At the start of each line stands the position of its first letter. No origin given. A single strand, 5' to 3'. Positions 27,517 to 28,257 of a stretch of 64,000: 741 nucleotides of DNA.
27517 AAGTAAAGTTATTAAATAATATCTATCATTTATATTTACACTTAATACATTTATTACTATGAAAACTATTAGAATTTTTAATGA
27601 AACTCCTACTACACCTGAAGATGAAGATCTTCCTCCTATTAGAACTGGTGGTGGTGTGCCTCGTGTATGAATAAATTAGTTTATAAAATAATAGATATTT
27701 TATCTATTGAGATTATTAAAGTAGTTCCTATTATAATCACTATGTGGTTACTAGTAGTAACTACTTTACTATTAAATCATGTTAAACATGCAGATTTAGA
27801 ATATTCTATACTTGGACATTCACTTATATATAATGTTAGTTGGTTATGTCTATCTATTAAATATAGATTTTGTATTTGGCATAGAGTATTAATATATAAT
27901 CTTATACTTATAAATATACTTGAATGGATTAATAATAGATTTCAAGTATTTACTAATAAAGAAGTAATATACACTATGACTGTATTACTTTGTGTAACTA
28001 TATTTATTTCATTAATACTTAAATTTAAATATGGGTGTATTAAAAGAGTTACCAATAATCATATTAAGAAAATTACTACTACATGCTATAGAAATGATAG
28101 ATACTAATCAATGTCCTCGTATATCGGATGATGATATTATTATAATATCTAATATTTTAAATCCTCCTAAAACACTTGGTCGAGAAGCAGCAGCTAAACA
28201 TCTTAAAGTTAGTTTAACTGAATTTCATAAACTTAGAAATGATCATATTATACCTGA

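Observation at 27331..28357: Duplicated ~205-bp unit encoding twin 31-aa micro-ORFs, followed by a 4-TM protein and an HTH protein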

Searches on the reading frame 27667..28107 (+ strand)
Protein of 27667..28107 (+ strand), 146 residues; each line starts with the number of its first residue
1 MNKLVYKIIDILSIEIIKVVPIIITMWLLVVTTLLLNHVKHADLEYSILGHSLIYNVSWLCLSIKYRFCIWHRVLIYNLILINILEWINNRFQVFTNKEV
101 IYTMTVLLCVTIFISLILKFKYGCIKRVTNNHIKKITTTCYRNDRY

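Call 7: search_protein_families(library=pfam, proteins=[window:27667-28107:+], max_evalue=1)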
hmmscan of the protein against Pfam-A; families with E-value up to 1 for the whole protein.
window:27667-28107:+ (146 aa): 0 families

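Call 11: search_protein_families(library=phrogs, proteins=[window:27667-28107:+], max_evalue=0.1)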
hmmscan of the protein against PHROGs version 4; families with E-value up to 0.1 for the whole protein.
window:27667-28107:+ (146 aa): 0 families

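Call 13: find_encoding_contigs(protein=window:27667-28107:+, flank=6000, max_places=10)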
Protein window:27667-28107:+ (146 aa): 13 contigs read that carry it; 2 places shown.
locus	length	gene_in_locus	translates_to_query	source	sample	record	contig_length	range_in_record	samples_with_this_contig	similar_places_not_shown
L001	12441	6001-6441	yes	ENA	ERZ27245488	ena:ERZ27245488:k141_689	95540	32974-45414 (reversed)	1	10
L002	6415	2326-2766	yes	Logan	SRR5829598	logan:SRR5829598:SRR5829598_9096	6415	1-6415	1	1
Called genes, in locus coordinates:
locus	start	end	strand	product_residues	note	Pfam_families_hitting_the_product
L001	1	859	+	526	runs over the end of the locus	-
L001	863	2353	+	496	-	PF09603:Fib_succ_major (weak)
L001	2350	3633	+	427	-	PF09603:Fib_succ_major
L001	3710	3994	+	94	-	-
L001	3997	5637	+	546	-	PF01522:Polysacc_deac_1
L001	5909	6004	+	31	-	-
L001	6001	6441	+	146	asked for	-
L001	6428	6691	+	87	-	-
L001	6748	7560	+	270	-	-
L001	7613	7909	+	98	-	-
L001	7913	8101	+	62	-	-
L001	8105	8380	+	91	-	-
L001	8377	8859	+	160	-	PF25223:DUF7841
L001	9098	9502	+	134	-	-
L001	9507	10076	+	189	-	-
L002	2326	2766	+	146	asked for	-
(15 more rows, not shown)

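Call 14: find_related_loci(query=window:27667-28104:+, collection=viral_contigs, flank=6000)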
Query window:27667-28104:+ (146 aa) in viral_contigs; peptide patterns used: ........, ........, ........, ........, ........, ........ (x = any residue, [..] = any of these).
3 stretches matched a pattern, but none encodes a relative of the query by tblastn (E <= 1e-3).

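Call 15: find_homologous_proteins(query=window:27667-28104:+, max_evalue=0.01)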
Query window:27667-28104:+ (146 aa): 4 proteins with E <= 0.01 among 16 candidates.
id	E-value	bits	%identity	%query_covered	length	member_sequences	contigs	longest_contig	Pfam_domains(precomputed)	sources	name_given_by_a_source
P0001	2.6e-86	305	100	100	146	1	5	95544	-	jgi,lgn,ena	-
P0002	1.2e-67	244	79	99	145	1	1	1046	-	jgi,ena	-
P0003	7.1e-63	229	76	99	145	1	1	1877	-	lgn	-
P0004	3.8e-55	204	72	88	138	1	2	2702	-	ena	-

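Call 16: find_encoding_contigs(protein=P0002, flank=6000)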
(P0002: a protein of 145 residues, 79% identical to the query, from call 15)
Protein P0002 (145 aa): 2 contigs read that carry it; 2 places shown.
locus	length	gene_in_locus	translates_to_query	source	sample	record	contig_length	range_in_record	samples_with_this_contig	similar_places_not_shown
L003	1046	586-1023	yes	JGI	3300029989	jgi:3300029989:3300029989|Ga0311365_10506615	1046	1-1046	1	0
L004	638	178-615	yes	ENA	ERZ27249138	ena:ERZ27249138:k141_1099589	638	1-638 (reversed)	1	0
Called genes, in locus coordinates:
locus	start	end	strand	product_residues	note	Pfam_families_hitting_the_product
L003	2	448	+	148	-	?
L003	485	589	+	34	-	-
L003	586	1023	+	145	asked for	-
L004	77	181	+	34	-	-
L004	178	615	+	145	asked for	-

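Call 17: find_encoding_contigs(protein=P0003, flank=6000)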
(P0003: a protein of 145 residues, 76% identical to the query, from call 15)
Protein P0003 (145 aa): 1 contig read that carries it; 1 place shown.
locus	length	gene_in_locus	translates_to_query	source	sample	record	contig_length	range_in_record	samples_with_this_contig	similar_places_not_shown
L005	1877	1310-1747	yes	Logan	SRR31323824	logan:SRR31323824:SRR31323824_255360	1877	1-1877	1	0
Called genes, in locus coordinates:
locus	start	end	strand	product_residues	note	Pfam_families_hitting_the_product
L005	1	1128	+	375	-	?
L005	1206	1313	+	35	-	-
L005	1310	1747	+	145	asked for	-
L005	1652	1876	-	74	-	?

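Call 18: find_encoding_contigs(protein=P0004, flank=6000)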
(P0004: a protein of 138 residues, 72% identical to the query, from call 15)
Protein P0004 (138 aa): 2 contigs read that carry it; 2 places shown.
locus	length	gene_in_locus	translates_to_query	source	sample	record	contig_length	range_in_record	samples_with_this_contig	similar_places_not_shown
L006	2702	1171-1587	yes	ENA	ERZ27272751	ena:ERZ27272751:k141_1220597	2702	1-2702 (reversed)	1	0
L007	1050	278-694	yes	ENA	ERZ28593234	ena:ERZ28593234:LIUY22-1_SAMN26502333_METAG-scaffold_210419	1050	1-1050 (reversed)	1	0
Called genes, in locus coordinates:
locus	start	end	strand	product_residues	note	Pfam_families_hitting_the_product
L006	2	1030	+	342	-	?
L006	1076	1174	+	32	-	-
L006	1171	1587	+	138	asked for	-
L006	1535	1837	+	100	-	-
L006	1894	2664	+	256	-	-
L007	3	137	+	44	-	?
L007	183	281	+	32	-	-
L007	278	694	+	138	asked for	-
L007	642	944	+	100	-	-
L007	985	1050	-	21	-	?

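Call 33: find_related_loci(query=A3, collection=metagenome_contigs, flank=4000)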
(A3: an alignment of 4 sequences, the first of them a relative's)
Query A3 (146 aa) in metagenome_contigs; peptide patterns used: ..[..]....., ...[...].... (x = any residue, [..] = any of these).
599 stretches matched a pattern, but none encodes a relative of the query by tblastn (E <= 1e-3).

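Call 45: predict_structure(alignment_id=A3)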
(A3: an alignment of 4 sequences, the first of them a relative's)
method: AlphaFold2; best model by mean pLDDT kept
length: 146 residues; sequences in the alignment: 4
mean_pLDDT: 56.5   pTM: 0.36
mean pLDDT of the five models: 56.5, 55.3, 51.8, 50.6, 50.3
residues with pLDDT >= 90: 0; 70-90: 0; 50-70: 124; < 50: 22
segments of 3 or more residues with pLDDT < 50: 126-146
pLDDT, mean of each block of 10 residues (from residue 1): 59 57 62 60 56 58 55 60 63 62 66 62 48 38 34
secondary structure, 60 per line:
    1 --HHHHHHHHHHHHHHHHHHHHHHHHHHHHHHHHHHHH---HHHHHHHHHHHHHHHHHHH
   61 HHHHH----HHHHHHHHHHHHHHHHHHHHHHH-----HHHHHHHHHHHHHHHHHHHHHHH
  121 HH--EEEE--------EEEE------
elements in order: H3-38 H42-65 H70-92 H98-122 E125-128 E137-140

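Call 47: search_protein_representatives(alignment_id=A3)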
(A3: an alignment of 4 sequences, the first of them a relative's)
Query: 4 sequences, 146 profile positions. Proteins with E-value up to 0.001 (for the whole library): 82; up to 1e-10: 16; up to 1e-30: 1. The best 82 are listed.
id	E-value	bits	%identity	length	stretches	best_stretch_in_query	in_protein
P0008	7.2e-35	136.3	-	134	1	7-131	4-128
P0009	8.3e-18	80.9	-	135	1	13-140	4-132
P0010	1.9e-17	79.8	-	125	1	13-128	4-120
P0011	3.5e-17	78.9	-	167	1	12-129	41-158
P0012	5.8e-17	78.2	-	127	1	12-132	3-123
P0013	6.3e-17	78.1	-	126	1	14-130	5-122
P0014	1.5e-15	73.6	-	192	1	13-135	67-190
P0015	2.9e-15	72.7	-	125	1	14-128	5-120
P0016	6.3e-15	71.6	-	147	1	13-134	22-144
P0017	4.0e-13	65.8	-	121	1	14-127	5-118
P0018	1.3e-12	64.1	-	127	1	16-124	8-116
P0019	1.4e-12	64.0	-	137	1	2-129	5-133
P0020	7.1e-12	61.7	-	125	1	13-127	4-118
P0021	2.6e-11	59.9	-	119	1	12-127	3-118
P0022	4.0e-11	59.3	-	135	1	13-129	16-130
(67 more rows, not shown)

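Call 51: search_protein_families(library=phrogs, alignment_id=A5, max_evalue=0.01)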
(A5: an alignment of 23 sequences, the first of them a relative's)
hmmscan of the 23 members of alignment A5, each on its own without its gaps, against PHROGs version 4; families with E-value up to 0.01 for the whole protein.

A. member 1, P0001 (146 aa): 0 families

B. families by the number of members that match (of 23 scanned): 0 families

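Call 52: search_protein_families(library=pfam, alignment_id=A5, max_evalue=0.1)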
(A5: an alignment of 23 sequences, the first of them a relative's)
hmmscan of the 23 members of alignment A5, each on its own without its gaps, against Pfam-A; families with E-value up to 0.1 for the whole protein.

A. member 1, P0001 (146 aa): 0 families

B. families by the number of members that match (of 23 scanned): 4 families
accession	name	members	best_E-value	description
PF04172.21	LrgB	1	0.0027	LrgB-like family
PF07062.17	Clc-like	1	0.026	Clc-like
PF24226.1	DUF7442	1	0.031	Phage membrane protein Family of unknown function (DUF7442)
PF03554.18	Herpes_UL73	1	0.067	UL73 viral envelope glycoprotein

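Call 53: find_related_loci(query=A5, collection=viral_contigs, flank=3000)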
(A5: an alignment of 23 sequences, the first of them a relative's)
Query A5 (146 aa) in viral_contigs; peptide patterns used: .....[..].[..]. (x = any residue, [..] = any of these).
333 stretches matched a pattern; 223 encode a relative of the query (tblastn E <= 1e-3); the best 80 are kept; 80 distinct loci.
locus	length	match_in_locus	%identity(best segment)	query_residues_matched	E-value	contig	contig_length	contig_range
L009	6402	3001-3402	34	14-144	5e-19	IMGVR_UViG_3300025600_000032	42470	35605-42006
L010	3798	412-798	35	12-144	8e-18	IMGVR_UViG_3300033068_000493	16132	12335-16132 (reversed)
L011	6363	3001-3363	33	7-127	9e-16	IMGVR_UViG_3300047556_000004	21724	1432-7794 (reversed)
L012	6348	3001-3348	37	12-127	2e-15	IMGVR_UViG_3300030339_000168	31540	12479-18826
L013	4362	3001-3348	37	12-127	2e-15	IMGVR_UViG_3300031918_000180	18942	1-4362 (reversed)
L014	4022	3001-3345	35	13-127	2e-14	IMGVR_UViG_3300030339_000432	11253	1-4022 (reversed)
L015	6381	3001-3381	31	2-127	4e-14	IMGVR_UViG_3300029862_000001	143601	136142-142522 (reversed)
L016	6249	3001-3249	40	46-127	6e-14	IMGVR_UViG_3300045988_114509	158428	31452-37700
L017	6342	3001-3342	33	13-126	6e-14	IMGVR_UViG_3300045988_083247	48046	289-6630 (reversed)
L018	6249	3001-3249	40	46-127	5e-14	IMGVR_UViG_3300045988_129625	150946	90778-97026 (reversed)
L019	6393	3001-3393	28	2-131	1e-13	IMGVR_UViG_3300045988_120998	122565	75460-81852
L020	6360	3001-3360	32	13-132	8e-15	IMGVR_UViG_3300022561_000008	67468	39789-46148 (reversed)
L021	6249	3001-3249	40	46-127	1e-13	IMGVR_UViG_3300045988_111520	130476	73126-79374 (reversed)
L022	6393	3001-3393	29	2-131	1e-13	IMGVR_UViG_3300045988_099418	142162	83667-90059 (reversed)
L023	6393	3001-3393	28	2-131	1e-13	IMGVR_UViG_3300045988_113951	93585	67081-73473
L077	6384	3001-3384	32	12-143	8e-13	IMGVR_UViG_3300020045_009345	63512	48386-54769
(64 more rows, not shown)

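Call 57: search_dna_similar(query=L015:2995-3411:+, collection=phages, mode=protein, max_rows=30, rows=spread)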
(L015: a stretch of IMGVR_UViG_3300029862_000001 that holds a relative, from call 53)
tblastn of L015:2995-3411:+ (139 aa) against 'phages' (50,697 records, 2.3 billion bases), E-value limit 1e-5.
Records with a match: 1; places in all: 1; records where one place covers at least 80% of the query: 1.
Best place of each record, by identity: 80-90% 1.
By first word of the organism name: phage 1.
By host as written in the record: - 1.
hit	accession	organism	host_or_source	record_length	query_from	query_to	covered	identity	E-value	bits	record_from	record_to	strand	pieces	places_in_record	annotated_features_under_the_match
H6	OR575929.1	phage csAssE-Sib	human gut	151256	1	139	100%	84.9%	2e-74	245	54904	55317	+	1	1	hypothetical protein (x2)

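Call 58: get_annotated_region(hit=H6, flank=8000)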
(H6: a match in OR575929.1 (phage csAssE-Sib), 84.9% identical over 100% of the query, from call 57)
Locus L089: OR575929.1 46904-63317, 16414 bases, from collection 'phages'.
description: Phage csAssE-Sib, complete genome.
organism: phage csAssE-Sib (NCBI taxid 3092639)
taxonomy: Viruses; Duplodnaviria; Heunggongvirae; Uroviricota; Caudoviricetes
host: -; source: human gut; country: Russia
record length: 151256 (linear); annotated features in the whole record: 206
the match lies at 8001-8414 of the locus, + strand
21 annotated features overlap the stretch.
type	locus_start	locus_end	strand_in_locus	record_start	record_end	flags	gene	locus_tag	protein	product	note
CDS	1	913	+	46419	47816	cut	-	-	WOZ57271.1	retron-type reverse transcriptase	Reverse transcriptase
CDS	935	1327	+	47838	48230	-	-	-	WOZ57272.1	cell cycle protein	hypothetical protein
CDS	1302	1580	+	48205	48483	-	-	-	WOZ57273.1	hypothetical protein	-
CDS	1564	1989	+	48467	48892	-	-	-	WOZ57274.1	hypothetical protein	-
CDS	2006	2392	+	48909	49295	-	-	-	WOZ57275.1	hypothetical protein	-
CDS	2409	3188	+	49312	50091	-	-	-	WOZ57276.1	cellulase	CELLULASE (GLYCOSYL HYDROLASE FAMILY 5) protein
CDS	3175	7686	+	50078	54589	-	-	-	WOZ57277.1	carbohydrate-binding protein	Bacteroidetes-Associated Carbohydrate-binding protein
CDS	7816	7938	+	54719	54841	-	-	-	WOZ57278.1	hypothetical protein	-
CDS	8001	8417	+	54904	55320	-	-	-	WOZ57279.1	hypothetical protein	-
CDS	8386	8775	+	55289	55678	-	-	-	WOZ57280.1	hypothetical protein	-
CDS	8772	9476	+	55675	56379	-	-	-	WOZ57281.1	structural protein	Ring protein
CDS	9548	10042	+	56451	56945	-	-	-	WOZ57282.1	hypothetical protein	-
CDS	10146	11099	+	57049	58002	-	-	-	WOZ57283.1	antirepressor protein KilAC domain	Phage antirepressor protein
CDS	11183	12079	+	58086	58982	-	-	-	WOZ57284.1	ring protein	Ring protein, Adaptor protein, Zinc finger C2H2 type domain signature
CDS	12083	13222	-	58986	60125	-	-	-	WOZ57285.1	transposase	Transposase, IS605 OrfB family, RNA-guided DNA endonuclease TnpB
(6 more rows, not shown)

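Call 59: search_dna_similar(query=window:27667-28104:+, collection=phages, mode=protein, max_rows=40, max_evalue=0.01)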
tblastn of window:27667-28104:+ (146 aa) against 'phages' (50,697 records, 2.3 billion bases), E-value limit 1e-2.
Records with a match: 1; places in all: 1; records where one place covers at least 80% of the query: 0.
Best place of each record, by identity: <60% 1.
By first word of the organism name: phage 1.
By host as written in the record: - 1.
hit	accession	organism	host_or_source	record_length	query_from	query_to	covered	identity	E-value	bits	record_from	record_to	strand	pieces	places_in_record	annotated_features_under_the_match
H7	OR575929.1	phage csAssE-Sib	human gut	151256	46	131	59%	37.5%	2e-3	43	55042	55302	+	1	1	hypothetical protein (x2)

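Call 65: find_related_loci(query=A6, collection=genome_contigs, flank=4000)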
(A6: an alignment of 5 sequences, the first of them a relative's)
Query A6 (125 aa) in genome_contigs; peptide patterns used: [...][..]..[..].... (x = any residue, [..] = any of these).
26 stretches matched a pattern, but none encodes a relative of the query by tblastn (E <= 1e-3).

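Call 66: find_related_loci(query=A6, collection=viral_contigs, flank=3500)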
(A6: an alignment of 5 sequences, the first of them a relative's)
Query A6 (125 aa) in viral_contigs; peptide patterns used: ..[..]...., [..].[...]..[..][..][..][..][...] (x = any residue, [..] = any of these).
139 stretches matched a pattern; 7 encode a relative of the query (tblastn E <= 1e-3); 7 distinct loci.
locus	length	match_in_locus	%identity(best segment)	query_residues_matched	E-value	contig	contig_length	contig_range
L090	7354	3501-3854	46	1-119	1e-30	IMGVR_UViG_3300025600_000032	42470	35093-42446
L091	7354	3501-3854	38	1-119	3e-20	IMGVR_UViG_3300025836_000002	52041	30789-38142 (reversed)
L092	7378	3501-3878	36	1-123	8e-20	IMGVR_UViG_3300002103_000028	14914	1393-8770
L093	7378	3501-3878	36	1-123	8e-20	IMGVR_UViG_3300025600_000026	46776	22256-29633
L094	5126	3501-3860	36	7-123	3e-17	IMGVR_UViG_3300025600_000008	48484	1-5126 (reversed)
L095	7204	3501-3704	47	5-70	4e-15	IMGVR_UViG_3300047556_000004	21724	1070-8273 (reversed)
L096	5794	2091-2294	37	2-67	7e-6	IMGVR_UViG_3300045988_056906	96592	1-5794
